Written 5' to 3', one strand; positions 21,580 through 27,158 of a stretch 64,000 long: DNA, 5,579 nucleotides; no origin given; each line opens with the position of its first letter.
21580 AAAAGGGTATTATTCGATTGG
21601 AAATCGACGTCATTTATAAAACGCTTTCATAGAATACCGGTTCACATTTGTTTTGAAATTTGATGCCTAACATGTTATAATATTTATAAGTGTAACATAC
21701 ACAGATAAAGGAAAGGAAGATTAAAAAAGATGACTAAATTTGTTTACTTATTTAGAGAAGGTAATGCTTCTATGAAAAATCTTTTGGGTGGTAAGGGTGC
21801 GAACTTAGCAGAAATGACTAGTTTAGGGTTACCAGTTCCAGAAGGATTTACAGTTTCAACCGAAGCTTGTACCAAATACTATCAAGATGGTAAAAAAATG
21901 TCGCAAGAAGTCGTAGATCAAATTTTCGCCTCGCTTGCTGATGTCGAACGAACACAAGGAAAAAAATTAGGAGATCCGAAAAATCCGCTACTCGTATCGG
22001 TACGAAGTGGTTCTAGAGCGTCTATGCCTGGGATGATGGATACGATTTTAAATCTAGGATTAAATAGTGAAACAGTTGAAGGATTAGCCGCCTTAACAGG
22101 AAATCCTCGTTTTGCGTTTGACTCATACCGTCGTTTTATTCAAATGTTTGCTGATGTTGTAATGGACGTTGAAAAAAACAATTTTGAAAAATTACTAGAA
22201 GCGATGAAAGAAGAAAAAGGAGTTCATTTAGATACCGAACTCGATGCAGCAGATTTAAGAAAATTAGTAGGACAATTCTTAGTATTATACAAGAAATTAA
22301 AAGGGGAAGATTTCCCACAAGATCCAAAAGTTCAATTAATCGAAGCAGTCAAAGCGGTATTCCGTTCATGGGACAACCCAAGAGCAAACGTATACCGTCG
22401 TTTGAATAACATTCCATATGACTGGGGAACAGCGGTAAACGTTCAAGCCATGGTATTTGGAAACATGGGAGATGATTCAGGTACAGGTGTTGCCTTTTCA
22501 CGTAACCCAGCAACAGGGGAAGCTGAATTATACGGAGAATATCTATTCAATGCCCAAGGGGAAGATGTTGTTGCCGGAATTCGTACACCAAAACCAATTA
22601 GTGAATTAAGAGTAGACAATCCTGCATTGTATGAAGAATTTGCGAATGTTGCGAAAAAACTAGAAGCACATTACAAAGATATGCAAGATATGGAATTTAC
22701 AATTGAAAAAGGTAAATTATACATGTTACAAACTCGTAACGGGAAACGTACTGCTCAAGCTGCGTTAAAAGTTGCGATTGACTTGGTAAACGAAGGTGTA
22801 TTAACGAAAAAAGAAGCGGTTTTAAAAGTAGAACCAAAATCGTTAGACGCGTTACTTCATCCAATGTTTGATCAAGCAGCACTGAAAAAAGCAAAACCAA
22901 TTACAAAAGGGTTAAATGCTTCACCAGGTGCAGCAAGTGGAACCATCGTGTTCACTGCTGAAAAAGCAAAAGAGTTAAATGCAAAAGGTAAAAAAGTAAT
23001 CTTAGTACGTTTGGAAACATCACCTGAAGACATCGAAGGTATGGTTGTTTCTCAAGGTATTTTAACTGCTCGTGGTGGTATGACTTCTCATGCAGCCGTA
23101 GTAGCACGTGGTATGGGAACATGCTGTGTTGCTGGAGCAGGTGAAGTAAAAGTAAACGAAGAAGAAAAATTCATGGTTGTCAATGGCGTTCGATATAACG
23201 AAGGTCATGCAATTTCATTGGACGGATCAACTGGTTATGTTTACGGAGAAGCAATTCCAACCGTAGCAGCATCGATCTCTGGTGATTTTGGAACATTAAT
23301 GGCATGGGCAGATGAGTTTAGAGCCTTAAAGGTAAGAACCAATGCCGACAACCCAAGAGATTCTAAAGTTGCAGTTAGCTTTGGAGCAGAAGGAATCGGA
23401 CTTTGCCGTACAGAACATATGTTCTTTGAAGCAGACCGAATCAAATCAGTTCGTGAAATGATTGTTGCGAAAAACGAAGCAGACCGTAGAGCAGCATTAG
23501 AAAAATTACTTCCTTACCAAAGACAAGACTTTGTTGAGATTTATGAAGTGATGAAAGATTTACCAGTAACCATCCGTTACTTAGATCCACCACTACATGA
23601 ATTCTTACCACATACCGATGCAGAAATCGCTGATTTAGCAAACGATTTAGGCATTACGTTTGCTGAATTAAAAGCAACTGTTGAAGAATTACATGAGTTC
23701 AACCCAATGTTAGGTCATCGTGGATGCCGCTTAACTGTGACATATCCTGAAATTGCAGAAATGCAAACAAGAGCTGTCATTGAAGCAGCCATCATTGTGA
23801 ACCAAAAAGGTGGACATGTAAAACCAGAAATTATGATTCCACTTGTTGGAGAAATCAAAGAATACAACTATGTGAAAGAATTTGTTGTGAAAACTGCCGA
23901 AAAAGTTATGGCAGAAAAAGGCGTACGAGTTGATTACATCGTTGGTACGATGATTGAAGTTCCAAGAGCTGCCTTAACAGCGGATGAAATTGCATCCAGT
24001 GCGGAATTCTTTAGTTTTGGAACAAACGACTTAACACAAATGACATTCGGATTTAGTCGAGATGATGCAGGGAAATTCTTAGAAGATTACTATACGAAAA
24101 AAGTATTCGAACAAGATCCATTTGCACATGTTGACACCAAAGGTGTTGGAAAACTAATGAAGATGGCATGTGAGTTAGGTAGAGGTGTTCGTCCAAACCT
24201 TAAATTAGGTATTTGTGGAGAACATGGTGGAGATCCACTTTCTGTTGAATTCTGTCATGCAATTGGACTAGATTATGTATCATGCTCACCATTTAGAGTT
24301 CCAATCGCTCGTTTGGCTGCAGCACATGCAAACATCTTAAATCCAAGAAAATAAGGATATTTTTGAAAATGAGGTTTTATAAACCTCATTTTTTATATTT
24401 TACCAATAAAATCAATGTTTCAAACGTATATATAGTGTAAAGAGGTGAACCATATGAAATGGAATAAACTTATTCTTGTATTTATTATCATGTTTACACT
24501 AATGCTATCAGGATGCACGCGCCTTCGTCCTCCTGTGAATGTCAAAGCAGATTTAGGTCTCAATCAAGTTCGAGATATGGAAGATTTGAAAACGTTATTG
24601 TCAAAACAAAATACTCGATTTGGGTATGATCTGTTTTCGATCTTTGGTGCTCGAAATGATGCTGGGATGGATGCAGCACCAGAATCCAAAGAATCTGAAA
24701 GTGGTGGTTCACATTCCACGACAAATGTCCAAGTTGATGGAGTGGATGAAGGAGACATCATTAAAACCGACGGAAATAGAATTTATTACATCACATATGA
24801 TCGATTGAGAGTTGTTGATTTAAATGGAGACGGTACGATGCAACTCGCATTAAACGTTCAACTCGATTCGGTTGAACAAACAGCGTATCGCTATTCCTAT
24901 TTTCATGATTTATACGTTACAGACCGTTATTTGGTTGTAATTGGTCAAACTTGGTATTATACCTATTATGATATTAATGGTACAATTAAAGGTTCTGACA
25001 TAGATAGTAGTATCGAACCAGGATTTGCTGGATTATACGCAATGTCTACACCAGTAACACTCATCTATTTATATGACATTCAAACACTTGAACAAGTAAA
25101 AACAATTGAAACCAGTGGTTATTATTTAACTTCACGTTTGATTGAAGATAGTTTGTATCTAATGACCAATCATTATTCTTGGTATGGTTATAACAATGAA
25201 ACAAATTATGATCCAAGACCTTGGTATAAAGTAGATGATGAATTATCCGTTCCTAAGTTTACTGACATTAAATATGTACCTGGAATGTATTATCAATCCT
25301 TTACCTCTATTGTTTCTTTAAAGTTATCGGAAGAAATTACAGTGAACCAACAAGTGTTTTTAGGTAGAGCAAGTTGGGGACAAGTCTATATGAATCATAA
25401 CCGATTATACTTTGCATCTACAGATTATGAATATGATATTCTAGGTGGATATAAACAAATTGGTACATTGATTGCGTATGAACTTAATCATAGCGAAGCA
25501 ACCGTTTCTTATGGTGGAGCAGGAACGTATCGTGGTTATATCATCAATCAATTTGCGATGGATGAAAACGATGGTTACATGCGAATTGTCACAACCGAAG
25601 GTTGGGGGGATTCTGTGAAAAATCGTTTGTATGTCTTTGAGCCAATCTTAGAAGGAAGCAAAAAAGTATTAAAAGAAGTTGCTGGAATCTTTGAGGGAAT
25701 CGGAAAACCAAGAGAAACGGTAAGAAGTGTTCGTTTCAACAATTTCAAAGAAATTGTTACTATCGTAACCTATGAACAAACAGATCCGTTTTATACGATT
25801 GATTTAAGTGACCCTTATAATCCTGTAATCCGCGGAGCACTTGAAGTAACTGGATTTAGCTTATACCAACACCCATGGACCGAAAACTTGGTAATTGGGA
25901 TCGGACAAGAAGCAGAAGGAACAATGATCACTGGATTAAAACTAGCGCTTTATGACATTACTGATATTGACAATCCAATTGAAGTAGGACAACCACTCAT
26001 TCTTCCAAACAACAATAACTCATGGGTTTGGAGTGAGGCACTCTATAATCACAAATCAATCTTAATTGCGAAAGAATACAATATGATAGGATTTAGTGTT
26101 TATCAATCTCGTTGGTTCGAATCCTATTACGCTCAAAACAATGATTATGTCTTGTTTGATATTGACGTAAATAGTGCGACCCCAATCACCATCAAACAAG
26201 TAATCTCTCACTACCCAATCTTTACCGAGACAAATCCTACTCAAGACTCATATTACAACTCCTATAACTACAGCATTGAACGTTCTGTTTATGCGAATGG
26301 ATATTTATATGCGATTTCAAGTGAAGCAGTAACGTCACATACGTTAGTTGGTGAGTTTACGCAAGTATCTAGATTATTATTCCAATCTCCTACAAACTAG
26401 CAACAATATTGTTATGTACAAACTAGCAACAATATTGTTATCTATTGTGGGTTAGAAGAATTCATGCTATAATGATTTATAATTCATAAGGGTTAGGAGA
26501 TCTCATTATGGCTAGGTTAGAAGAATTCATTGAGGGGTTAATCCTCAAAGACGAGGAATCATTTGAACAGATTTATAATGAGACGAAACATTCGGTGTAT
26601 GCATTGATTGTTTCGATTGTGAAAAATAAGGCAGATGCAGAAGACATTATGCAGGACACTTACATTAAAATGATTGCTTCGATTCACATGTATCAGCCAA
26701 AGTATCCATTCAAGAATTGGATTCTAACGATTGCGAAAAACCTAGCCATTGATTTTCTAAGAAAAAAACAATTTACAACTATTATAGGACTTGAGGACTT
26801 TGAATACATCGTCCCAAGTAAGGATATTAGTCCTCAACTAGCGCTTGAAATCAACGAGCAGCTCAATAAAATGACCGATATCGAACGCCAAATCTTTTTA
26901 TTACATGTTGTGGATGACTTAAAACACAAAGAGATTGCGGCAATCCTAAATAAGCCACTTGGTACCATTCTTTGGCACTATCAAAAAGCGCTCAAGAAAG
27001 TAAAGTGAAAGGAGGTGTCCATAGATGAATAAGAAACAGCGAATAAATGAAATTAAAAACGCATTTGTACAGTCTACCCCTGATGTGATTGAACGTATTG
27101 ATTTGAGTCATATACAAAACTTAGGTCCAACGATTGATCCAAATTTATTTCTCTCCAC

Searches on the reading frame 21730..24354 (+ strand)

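Call 51: search_protein_families(library=ncbifam, max_evalue=1e-10, proteins=[window:21730-24354:+])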
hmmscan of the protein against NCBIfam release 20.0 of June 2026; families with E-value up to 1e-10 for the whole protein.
window:21730-24354:+ (874 aa): 17 families
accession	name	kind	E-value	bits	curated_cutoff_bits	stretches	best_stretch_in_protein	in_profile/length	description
TIGR01828.1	pyru_phos_dikin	equivalog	0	1409.7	843.45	1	3-869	2-865/865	pyruvate, phosphate dikinase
NF004531.0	PRK05878.1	equivalog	1.3e-154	515.7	456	1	4-546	11-498/534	pyruvate, phosphate dikinase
NF005057.0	PRK06464.1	equivalog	1.3e-69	235.1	598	1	302-858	297-779/798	phosphoenolpyruvate synthase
TIGR01418.1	PEP_synth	equivalog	4.8e-61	207.1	739.75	1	302-857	291-772/784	pyruvate, water dikinase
TIGR01417.1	PTS_I_fam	equivalog_domain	3.4e-41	141.3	341.7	2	655-865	348-537/565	phosphoenolpyruvate--protein phosphotransferase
NF008382.0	PRK11177.1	equivalog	1.9e-27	96.1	824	1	655-858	349-531/575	phosphoenolpyruvate-protein phosphotransferase PtsI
NF008283.0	PRK11061.1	equivalog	3.9e-26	91.5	583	1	654-853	513-690/748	phosphoenolpyruvate--protein phosphotransferase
NF004878.0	PRK06241.1-3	subfamily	2.5e-23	82.1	945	0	1-76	1-74/891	phosphoenolpyruvate synthase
NF004881.0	PRK06241.2-2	equivalog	3.1e-22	78.7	883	0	391-469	788-864/898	phosphoenolpyruvate synthase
NF052632.1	undecylprod_RedH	equivalog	4.4e-16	58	1350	0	10-53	8-51/880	undecylprodigiosin ligase RedH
NF004883.0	PRK06241.2-4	equivalog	3.2e-15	55.4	1063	0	391-474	811-892/928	phosphoenolpyruvate synthase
NF004877.0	PRK06241.1-2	subfamily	5.5e-15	54.7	866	0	1-65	1-65/869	phosphoenolpyruvate synthase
NF052631.1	prodigiosin_PigC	equivalog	1.4e-14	52.9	1300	0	13-57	10-54/883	prodigiosin ligase PigC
NF004880.0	PRK06241.2-1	equivalog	1.1e-13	50.1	972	0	205-337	140-279/837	phosphoenolpyruvate synthase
NF041857.1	RIF_Ptrans_rph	equivalog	1.6e-11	43.3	999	0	4-65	2-63/864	rifamycin-inactivating phosphotransferase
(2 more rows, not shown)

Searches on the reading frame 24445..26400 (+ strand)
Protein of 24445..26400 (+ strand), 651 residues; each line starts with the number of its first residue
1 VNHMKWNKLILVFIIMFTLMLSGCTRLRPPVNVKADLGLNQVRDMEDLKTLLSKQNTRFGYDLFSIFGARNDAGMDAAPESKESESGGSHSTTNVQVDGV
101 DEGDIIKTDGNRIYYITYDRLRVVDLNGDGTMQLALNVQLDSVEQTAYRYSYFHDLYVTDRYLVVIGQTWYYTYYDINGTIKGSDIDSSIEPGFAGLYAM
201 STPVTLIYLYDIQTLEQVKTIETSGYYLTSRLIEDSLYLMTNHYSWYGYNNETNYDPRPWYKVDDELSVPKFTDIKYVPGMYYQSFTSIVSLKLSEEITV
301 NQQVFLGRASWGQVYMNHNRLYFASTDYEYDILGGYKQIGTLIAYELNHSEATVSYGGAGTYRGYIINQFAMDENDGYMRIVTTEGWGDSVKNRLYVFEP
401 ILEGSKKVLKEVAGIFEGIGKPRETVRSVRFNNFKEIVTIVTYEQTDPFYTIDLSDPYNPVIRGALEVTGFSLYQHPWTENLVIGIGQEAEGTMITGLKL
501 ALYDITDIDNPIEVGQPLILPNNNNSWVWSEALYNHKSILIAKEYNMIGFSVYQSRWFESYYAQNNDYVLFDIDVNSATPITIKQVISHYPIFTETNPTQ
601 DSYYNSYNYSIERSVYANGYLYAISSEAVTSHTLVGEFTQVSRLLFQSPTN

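Call 51: search_protein_families(library=ncbifam, max_evalue=1e-10, proteins=[window:24445-26400:+])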
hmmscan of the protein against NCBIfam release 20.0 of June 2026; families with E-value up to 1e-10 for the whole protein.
window:24445-26400:+ (651 aa): 0 families

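Call 57: search_protein_families(library=pfam, max_evalue=0.00001, proteins=[window:24445-26400:+])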
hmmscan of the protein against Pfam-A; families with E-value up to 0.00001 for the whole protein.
window:24445-26400:+ (651 aa): 1 family
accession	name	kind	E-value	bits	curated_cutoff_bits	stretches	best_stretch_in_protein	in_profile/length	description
PF09826.15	Beta_propel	-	2.1e-106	357.2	22.4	1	90-634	1-492/495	Beta propeller domain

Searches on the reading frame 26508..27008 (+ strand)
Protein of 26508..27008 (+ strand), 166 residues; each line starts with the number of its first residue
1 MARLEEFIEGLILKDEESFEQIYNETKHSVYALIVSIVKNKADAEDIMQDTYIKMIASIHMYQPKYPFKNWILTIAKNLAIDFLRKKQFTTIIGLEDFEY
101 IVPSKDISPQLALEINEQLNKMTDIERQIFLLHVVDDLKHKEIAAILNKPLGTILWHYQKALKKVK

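Call 51: search_protein_families(library=ncbifam, max_evalue=1e-10, proteins=[window:26508-27008:+])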
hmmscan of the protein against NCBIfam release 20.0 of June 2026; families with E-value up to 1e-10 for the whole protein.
window:26508-27008:+ (166 aa): 41 families (the best 25 are shown)
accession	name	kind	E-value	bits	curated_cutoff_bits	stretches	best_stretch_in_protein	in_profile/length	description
TIGR02937.1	sigma70-ECF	superfamily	9.8e-24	83.8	42.9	1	18-166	2-162/165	sigma-70 family RNA polymerase sigma factor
NF009166.1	PRK12513.1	equivalog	1.1e-23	83.9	206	1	15-164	20-181/193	RNA polymerase sigma factor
TIGR02985.1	Sig70_bacteroi1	subfamily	2.5e-23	83.1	126.4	1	17-166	1-159/162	RNA polymerase sigma-70 factor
NF053879.1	RNAPolSigSigVBac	equivalog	1.7e-22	79.8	190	1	16-166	3-152/160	RNA polymerase sigma factor SigV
TIGR02952.1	Sig70_famx2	equivalog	3.4e-22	79.1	206.45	1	14-164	8-165/170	ECF subfamily RNA polymerase sigma factor, BldN family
NF009195.0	PRK12543.1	subfamily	8.6e-22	77.5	197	1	5-165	8-174/192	RNA polymerase sigma factor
NF007223.0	PRK09641.1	equivalog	1.2e-20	74.1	209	1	14-154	15-169/187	RNA polymerase sigma factor SigW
NF009174.0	PRK12522.1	equivalog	2.4e-19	70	217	1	16-166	2-164/175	RNA polymerase sigma factor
TIGR02954.1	Sig70_famx3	hypoth_equivalog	3.5e-19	69.2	188.5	1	7-166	6-164/170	RNA polymerase sigma-70 factor, TIGR02954 family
NF008888.0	PRK11922.1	equivalog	1.7e-18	67.1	204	1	11-154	24-181/231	RNA polymerase sigma factor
NF007216.0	PRK09638.1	equivalog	2.6e-18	66.4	194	1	15-165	16-170/180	RNA polymerase sigma factor SigY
NF007226.0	PRK09644.1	equivalog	6.7e-18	65.3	199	1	19-166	3-154/166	RNA polymerase sigma factor SigM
TIGR02950.1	SigM_subfam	subfamily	2.7e-17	63.1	147.95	1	19-153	2-142/159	RNA polymerase sigma factor, SigM family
TIGR02948.1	SigW_bacill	equivalog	4.2e-17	62.8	243.1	1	14-154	15-169/187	RNA polymerase sigma factor SigW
NF007220.0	PRK09639.1-5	equivalog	5.3e-17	62.1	260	1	17-149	3-144/181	RNA polymerase sigma factor SigX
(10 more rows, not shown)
